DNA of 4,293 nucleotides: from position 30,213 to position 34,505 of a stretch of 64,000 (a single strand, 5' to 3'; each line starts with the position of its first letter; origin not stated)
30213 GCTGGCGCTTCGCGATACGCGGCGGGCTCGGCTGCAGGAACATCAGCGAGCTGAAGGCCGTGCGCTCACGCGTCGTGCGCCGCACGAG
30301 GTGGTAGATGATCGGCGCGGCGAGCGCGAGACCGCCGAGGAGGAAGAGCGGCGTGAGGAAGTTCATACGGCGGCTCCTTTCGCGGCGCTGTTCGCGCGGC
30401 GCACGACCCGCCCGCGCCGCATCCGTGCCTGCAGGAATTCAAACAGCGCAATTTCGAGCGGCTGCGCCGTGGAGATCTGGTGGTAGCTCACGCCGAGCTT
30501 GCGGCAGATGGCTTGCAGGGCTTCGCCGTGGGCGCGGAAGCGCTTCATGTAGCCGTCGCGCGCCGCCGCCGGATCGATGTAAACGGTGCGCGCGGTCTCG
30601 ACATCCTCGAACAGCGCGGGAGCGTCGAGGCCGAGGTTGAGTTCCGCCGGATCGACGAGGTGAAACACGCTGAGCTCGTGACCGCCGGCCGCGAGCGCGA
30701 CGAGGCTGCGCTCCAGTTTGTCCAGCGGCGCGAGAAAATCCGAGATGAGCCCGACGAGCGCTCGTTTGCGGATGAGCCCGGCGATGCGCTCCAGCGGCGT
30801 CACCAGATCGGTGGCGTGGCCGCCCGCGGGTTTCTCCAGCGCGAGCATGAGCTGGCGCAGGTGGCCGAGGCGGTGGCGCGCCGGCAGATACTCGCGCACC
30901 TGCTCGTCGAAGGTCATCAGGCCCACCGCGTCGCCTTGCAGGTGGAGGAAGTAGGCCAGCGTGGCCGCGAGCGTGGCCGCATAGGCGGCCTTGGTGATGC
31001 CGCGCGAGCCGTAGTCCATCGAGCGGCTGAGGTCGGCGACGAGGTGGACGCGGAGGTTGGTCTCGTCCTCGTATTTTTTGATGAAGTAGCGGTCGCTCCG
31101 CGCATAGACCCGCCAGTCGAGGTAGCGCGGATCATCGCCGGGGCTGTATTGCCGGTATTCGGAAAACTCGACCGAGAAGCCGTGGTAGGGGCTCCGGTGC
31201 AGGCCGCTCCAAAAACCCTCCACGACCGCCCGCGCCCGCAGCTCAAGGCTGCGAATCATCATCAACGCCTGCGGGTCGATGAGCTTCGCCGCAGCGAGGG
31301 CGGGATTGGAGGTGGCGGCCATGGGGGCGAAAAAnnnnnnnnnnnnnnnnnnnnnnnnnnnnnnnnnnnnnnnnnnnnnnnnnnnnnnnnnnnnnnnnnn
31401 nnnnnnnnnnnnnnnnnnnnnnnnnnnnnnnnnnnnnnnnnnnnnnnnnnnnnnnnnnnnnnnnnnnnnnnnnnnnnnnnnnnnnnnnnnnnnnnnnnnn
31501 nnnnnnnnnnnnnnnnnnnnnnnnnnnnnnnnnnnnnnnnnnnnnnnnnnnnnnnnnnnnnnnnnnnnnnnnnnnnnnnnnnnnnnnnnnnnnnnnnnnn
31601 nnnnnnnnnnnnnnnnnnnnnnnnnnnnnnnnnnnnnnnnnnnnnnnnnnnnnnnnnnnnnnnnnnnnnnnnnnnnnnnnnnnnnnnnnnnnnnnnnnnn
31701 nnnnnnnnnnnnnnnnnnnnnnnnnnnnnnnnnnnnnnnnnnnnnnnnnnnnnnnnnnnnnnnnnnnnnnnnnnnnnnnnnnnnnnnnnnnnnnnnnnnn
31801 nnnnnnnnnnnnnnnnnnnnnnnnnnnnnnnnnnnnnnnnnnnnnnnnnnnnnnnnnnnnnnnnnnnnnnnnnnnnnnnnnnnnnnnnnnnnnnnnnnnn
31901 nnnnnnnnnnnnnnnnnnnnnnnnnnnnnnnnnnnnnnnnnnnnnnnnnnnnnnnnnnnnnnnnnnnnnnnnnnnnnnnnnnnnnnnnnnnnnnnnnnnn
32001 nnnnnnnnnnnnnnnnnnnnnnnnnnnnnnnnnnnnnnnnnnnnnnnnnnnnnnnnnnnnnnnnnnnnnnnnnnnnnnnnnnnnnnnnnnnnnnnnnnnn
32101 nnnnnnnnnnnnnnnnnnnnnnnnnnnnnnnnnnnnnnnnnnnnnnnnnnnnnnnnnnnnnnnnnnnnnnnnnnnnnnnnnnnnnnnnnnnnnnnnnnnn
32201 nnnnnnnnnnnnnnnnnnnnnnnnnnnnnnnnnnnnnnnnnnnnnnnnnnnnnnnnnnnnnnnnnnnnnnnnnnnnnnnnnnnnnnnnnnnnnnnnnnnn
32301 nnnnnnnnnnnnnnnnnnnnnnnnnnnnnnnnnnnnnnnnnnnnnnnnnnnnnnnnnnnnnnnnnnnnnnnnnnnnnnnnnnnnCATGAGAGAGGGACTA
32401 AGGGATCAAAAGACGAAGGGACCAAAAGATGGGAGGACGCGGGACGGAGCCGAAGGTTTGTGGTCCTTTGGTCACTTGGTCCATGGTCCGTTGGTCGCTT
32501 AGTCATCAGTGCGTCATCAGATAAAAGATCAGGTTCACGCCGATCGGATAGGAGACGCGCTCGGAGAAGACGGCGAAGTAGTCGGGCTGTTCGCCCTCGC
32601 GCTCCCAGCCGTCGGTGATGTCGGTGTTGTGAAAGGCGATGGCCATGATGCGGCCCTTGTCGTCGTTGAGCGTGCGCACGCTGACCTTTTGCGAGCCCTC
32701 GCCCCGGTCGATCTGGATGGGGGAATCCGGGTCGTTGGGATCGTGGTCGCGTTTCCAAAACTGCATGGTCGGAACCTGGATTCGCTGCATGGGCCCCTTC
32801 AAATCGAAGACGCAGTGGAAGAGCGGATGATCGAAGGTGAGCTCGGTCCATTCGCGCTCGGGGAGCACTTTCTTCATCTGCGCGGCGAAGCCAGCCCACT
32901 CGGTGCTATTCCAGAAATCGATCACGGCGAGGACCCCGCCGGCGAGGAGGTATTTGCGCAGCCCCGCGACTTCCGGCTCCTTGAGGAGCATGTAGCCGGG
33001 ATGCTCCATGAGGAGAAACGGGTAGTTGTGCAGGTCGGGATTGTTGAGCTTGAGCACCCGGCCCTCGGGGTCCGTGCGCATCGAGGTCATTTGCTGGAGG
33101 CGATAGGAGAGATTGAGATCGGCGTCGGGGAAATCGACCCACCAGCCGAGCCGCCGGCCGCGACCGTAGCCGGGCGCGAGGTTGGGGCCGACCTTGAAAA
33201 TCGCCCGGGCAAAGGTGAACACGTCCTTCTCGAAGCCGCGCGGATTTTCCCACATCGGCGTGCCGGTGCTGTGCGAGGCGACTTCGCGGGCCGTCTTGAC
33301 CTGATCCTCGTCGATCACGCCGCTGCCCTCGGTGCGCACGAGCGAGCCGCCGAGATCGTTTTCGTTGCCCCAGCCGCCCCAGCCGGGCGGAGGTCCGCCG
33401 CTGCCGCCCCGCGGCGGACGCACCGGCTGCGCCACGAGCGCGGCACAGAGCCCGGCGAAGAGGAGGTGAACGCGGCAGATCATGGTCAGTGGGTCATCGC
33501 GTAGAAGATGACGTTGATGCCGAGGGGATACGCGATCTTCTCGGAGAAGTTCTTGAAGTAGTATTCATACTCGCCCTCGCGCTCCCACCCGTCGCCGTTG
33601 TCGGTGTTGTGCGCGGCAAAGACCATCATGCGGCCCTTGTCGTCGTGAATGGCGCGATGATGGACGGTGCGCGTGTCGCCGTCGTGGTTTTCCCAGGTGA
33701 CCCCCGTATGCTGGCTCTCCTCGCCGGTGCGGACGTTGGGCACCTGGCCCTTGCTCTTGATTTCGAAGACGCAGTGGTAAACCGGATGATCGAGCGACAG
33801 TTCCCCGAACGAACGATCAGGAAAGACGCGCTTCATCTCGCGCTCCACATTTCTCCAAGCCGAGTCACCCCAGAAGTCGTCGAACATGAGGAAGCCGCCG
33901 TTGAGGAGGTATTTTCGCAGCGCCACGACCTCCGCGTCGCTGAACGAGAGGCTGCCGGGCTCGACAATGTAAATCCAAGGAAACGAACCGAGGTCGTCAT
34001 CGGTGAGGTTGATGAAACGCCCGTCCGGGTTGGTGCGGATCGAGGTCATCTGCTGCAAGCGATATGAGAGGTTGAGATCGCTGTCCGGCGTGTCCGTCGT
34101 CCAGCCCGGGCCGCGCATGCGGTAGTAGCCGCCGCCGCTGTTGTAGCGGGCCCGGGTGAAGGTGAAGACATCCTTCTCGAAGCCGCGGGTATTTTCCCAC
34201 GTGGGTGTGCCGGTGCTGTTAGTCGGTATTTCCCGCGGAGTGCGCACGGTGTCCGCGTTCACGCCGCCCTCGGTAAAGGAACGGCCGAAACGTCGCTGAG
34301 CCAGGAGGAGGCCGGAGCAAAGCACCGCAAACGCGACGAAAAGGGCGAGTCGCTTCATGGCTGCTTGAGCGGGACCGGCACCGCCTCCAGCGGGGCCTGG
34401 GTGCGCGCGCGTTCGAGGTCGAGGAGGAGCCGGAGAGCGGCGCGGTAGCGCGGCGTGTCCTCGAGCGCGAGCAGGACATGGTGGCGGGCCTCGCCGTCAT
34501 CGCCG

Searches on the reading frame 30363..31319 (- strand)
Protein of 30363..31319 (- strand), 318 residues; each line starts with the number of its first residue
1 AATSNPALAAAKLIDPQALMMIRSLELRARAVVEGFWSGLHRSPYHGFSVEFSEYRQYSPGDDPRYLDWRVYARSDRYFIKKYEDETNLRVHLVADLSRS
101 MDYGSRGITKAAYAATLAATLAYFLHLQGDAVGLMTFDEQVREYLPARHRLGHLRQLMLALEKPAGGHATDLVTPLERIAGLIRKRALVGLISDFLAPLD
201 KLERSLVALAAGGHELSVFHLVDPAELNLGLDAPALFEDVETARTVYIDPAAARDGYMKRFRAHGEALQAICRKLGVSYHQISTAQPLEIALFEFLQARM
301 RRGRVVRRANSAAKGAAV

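Call 82: search_protein_families(library=pfam, proteins=[window:30363-31319:-], max_evalue=0.00001)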
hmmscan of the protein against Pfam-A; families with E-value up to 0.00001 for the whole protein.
window:30363-31319:- (318 aa): 2 families
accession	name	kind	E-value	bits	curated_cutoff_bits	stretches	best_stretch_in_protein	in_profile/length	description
PF01882.25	DUF58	-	8.9e-51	172.6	23.4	1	54-266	1-215/216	Protein of unknown function DUF58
PF13519.12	VWA_2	-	9e-08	33.1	27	1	93-194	3-105/107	von Willebrand factor type A domain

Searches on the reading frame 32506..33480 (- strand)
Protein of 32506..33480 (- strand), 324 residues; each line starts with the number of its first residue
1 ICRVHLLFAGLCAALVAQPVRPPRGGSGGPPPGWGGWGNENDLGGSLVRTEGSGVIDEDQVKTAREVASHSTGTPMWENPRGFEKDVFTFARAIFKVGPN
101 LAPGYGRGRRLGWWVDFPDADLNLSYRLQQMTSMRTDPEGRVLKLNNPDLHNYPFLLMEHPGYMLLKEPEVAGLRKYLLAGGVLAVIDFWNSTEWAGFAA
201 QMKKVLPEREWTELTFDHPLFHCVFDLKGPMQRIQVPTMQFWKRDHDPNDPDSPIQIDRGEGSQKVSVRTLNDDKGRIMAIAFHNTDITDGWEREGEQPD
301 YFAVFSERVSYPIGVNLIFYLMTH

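Call 82: search_protein_families(library=pfam, proteins=[window:32506-33480:-], max_evalue=0.00001)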
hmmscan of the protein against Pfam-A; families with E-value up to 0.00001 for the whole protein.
window:32506-33480:- (324 aa): 1 family
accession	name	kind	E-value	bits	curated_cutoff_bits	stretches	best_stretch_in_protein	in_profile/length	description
PF13709.12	DUF4159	-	2.1e-36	125.8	25.9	1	113-322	12-202/202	Domain of unknown function (DUF4159)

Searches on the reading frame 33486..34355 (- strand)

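Call 82: search_protein_families(library=pfam, proteins=[window:33486-34355:-], max_evalue=0.00001)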
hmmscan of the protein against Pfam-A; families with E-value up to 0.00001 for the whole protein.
window:33486-34355:- (289 aa): 1 family
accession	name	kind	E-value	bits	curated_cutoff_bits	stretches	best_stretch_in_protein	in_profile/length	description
PF13709.12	DUF4159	-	2e-48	165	25.9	1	77-287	8-202/202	Domain of unknown function (DUF4159)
